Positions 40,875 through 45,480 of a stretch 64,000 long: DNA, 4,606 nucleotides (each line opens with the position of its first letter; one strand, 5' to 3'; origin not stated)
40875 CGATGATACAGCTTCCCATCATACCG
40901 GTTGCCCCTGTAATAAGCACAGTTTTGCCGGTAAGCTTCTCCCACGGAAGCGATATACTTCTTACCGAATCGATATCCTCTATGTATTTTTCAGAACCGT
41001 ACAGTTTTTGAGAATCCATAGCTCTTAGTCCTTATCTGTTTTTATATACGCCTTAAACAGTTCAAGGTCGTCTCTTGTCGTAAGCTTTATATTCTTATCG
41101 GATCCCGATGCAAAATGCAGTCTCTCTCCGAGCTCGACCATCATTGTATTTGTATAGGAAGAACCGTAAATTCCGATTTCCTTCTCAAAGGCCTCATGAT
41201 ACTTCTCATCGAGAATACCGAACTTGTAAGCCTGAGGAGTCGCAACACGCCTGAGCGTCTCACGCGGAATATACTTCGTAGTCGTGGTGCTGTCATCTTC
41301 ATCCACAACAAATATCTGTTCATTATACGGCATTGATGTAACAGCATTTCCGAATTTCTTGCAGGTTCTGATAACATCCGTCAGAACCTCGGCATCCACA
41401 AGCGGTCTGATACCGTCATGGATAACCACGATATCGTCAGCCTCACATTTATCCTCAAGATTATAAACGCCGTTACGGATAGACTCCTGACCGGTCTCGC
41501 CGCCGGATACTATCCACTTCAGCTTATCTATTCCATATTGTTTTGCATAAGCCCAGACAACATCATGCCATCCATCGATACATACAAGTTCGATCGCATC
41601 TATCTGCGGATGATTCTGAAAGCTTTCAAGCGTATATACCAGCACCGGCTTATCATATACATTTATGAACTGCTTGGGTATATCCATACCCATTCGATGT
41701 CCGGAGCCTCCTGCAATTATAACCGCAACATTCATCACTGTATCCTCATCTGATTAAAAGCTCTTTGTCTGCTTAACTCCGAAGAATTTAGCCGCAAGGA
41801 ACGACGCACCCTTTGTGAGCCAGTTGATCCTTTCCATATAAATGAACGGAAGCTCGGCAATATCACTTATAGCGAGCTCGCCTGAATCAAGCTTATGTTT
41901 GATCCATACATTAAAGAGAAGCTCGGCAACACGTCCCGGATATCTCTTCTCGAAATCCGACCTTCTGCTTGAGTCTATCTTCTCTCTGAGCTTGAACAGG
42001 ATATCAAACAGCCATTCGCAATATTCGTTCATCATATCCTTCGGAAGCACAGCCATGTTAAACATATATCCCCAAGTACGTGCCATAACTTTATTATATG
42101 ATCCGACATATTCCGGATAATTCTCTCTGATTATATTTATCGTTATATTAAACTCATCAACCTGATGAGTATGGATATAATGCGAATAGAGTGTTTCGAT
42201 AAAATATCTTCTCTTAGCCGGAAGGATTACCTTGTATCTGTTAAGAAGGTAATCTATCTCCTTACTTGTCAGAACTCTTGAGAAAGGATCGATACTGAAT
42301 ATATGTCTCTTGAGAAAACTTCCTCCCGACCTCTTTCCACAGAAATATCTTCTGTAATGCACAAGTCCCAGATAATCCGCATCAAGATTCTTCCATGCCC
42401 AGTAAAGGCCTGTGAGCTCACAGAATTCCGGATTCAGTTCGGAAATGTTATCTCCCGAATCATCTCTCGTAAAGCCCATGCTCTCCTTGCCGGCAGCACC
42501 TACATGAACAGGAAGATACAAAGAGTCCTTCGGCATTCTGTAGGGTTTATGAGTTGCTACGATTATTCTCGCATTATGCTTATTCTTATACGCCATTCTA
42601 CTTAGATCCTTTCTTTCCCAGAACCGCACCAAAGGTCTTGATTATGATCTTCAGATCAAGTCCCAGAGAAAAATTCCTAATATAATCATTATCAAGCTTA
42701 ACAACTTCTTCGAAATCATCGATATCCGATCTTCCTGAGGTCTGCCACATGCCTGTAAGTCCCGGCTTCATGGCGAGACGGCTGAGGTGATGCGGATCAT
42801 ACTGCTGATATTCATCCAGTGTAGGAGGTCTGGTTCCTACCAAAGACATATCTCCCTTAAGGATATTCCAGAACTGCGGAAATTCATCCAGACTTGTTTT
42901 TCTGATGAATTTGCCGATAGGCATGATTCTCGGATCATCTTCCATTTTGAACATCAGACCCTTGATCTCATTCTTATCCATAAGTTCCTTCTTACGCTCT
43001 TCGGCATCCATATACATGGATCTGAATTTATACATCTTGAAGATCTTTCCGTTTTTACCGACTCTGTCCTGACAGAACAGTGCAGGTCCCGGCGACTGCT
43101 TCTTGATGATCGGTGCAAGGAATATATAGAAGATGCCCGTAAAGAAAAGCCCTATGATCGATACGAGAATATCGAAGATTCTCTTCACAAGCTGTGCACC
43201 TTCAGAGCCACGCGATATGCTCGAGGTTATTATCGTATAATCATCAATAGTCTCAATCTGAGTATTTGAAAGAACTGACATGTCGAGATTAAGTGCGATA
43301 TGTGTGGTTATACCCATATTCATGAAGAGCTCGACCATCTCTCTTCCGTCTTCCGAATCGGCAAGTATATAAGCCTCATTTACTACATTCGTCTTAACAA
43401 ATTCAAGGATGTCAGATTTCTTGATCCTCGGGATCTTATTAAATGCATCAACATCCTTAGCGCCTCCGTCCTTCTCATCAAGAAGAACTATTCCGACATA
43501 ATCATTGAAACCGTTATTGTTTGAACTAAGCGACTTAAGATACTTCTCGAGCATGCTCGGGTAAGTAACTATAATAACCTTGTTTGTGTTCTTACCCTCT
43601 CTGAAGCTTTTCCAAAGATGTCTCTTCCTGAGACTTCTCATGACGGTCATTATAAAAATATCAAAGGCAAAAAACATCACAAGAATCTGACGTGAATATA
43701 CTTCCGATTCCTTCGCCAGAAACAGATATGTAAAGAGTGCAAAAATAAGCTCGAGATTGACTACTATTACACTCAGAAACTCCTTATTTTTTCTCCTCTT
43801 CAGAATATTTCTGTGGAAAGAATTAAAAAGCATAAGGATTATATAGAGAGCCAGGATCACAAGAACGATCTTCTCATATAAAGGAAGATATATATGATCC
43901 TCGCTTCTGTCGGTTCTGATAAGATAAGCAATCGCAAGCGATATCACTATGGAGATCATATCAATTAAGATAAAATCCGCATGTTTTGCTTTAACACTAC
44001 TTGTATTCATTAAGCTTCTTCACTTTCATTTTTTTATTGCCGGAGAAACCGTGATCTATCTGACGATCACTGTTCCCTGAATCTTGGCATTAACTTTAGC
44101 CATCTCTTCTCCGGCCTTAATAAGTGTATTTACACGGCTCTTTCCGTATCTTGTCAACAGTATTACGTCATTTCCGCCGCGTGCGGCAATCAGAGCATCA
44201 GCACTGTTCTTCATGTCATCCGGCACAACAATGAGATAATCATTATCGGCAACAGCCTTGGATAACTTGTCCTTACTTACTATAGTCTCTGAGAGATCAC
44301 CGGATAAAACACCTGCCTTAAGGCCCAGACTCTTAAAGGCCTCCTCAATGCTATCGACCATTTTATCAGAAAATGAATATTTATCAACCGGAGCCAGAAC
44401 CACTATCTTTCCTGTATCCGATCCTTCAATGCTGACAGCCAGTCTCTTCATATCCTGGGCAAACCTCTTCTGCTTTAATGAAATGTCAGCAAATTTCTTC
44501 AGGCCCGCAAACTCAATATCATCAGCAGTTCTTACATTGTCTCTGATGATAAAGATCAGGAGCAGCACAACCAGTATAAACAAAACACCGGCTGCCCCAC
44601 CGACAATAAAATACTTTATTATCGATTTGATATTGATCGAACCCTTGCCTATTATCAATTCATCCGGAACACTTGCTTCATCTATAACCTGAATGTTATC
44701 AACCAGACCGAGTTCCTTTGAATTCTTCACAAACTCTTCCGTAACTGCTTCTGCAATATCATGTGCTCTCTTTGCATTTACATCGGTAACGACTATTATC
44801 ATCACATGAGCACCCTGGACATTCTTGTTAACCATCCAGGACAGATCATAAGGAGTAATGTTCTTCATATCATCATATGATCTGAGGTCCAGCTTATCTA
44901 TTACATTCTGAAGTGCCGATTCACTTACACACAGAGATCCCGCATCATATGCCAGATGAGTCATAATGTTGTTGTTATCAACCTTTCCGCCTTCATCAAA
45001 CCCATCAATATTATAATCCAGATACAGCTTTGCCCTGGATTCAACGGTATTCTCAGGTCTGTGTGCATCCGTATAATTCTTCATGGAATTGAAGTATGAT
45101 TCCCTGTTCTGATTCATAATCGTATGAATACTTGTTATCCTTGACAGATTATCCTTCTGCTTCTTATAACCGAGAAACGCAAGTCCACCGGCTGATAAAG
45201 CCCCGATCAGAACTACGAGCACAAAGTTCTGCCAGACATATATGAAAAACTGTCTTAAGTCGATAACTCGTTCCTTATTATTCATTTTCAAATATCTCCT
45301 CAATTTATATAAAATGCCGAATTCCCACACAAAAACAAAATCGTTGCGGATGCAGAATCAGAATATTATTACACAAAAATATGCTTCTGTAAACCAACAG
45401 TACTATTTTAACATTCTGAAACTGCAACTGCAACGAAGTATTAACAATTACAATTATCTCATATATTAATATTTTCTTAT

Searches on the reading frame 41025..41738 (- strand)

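Call 7: search_protein_families(library=pfam, proteins=[window:41025-41738:-], max_evalue=0.01)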
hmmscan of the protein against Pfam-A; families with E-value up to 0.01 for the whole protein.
window:41025-41738:- (237 aa): 4 families
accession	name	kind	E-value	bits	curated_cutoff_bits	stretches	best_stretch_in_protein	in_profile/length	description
PF01128.25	IspD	-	2.9e-37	129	27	1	4-233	2-220/221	2-C-methyl-D-erythritol 4-phosphate cytidylyltransferase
PF12804.13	NTP_transf_3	-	1e-07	32.7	27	1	5-140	1-125/160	MobA-like NTP transferase domain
PF00483.29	NTP_transferase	-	0.0046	17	21.2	1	5-54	2-54/245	Nucleotidyl transferase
PF02348.25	CTP_transf_3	-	0.007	16.6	22.6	1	22-192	16-181/217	Cytidylyltransferase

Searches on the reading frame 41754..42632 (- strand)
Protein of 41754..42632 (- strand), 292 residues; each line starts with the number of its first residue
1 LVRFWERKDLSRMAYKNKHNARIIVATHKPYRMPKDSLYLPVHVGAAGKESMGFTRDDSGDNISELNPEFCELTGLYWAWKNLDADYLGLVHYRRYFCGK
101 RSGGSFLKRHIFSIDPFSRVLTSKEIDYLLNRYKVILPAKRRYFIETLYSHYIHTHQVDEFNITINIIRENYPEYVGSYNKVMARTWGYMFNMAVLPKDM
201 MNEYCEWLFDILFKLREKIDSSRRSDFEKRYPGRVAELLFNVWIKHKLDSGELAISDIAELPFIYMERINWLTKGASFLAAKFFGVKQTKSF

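Call 7: search_protein_families(library=pfam, proteins=[window:41754-42632:-], max_evalue=0.01)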
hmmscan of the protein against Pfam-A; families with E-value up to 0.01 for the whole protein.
window:41754-42632:- (292 aa): 1 family
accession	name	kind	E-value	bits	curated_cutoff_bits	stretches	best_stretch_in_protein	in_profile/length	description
PF14393.11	DUF4422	-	3.3e-85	285.9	25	1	22-247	1-219/220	Domain of unknown function (DUF4422)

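Call 8: search_protein_families(library=ncbifam, proteins=[window:41754-42632:-], max_evalue=0.01)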
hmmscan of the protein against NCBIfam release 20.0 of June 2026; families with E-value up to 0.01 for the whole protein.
window:41754-42632:- (292 aa): 0 families

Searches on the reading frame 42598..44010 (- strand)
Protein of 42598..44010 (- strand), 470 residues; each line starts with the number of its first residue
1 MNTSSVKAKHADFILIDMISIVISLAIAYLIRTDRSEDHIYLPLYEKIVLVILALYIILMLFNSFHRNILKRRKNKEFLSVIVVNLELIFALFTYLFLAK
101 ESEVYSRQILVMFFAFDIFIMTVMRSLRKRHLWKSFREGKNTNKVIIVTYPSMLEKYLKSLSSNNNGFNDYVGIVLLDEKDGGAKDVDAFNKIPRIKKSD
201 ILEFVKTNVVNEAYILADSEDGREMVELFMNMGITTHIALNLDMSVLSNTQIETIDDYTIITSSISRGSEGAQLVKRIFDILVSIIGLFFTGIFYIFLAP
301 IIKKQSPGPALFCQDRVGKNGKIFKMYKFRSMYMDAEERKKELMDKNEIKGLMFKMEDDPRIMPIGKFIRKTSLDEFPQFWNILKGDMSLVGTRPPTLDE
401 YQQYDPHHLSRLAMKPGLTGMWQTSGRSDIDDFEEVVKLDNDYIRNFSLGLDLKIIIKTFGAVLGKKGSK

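Call 7: search_protein_families(library=pfam, proteins=[window:42598-44010:-], max_evalue=0.01)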
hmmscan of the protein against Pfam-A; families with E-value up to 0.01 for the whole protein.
window:42598-44010:- (470 aa): 2 families
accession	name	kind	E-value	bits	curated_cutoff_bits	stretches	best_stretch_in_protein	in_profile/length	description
PF02397.22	Bac_transf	-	9.7e-67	224.4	27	1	276-464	1-178/179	Bacterial sugar transferase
PF13727.12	CoA_binding_3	-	1.1e-09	39.1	25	1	73-228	13-160/175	CoA-binding domain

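Call 68: find_encoding_contigs(protein=window:42598-44010:-, flank=10000, max_places=6)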
Protein window:42598-44010:- (470 aa): 21 contigs read that carry it; 6 places shown.
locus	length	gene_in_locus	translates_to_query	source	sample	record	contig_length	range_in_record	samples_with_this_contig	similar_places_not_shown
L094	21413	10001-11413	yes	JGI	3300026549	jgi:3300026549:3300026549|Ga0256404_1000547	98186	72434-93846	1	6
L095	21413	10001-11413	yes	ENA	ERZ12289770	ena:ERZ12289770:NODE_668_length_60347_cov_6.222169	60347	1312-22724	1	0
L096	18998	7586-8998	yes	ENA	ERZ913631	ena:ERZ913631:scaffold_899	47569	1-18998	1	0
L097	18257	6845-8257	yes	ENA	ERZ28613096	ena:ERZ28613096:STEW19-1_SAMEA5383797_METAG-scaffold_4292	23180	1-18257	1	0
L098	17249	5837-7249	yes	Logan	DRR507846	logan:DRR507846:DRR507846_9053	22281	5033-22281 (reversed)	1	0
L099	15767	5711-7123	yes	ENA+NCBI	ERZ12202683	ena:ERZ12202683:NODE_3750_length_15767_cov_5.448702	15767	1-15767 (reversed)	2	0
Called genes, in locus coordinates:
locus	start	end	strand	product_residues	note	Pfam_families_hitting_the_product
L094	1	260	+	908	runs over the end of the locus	PF12799:LRR_4 (faint), PF13516:LRR_6 (faint), PF13855:LRR_8 (faint), PF19127:Choline_bind_3, PF01473:Choline_bind_1 (weak), PF19127:Choline_bind_3, PF01473:Choline_bind_1 (weak), PF19085:Choline_bind_2 (weak)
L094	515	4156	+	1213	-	PF01473:Choline_bind_1 (faint), PF19127:Choline_bind_3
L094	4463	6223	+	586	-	PF13412:HTH_24, PF12804:NTP_transf_3, PF01633:Choline_kinase, PF01636:APH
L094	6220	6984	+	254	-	PF00483:NTP_transferase, PF12804:NTP_transf_3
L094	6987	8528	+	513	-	PF02028:BCCT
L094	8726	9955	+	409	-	-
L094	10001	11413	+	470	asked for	PF13727:CoA_binding_3, PF02397:Bac_transf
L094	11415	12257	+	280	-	PF14393:DUF4422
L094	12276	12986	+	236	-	PF01128:IspD, PF12804:NTP_transf_3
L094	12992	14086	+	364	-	PF01073:3Beta_HSD, PF01370:Epimerase, PF02719:Polysacc_synt_2 (faint), PF16363:GDP_Man_Dehyd, PF07993:NAD_binding_4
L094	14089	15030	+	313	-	PF04991:LicD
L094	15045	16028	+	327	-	PF00535:Glycos_transf_2, PF10111:Glyco_tranf_2_2 (weak), PF13641:Glyco_tranf_2_3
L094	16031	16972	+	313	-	PF00535:Glycos_transf_2, PF13641:Glyco_tranf_2_3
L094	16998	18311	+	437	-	PF01757:Acyl_transf_3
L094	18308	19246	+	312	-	PF00535:Glycos_transf_2, PF13641:Glyco_tranf_2_3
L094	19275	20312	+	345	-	PF01757:Acyl_transf_3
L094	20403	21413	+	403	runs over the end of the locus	-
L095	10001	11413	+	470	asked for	PF13727:CoA_binding_3, PF02397:Bac_transf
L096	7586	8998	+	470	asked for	PF13727:CoA_binding_3, PF02397:Bac_transf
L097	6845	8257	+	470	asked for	PF13727:CoA_binding_3, PF02397:Bac_transf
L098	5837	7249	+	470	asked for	PF13727:CoA_binding_3, PF02397:Bac_transf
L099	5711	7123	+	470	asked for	PF13727:CoA_binding_3, PF02397:Bac_transf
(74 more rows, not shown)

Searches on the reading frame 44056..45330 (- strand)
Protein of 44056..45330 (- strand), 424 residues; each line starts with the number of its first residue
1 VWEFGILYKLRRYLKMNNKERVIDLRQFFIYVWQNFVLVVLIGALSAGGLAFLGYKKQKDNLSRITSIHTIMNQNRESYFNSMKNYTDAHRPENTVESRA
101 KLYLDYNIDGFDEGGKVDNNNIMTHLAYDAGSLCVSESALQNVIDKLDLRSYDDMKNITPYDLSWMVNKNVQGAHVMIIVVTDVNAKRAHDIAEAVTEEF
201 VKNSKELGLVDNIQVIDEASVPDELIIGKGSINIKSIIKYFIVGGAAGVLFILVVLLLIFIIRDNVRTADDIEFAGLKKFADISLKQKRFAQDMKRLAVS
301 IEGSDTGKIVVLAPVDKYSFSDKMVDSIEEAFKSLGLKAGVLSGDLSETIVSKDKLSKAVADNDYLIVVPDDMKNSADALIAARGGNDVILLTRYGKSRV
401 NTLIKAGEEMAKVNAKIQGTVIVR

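Call 7: search_protein_families(library=pfam, proteins=[window:44056-45330:-], max_evalue=0.01)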
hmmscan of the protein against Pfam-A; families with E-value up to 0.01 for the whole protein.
window:44056-45330:- (424 aa): 0 families

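Call 8: search_protein_families(library=ncbifam, proteins=[window:44056-45330:-], max_evalue=0.01)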
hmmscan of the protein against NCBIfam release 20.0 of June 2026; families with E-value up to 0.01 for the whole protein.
window:44056-45330:- (424 aa): 2 families
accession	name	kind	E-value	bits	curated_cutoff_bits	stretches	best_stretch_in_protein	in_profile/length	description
TIGR01006.1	polys_exp_MPA1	subfamily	2.4e-08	33.7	296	1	125-273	75-210/226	CspC family polysaccharide chain length determinant protein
TIGR01007.1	eps_fam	subfamily_domain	0.0064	16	108.05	1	361-422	126-187/204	polysaccharide biosynthesis tyrosine autokinase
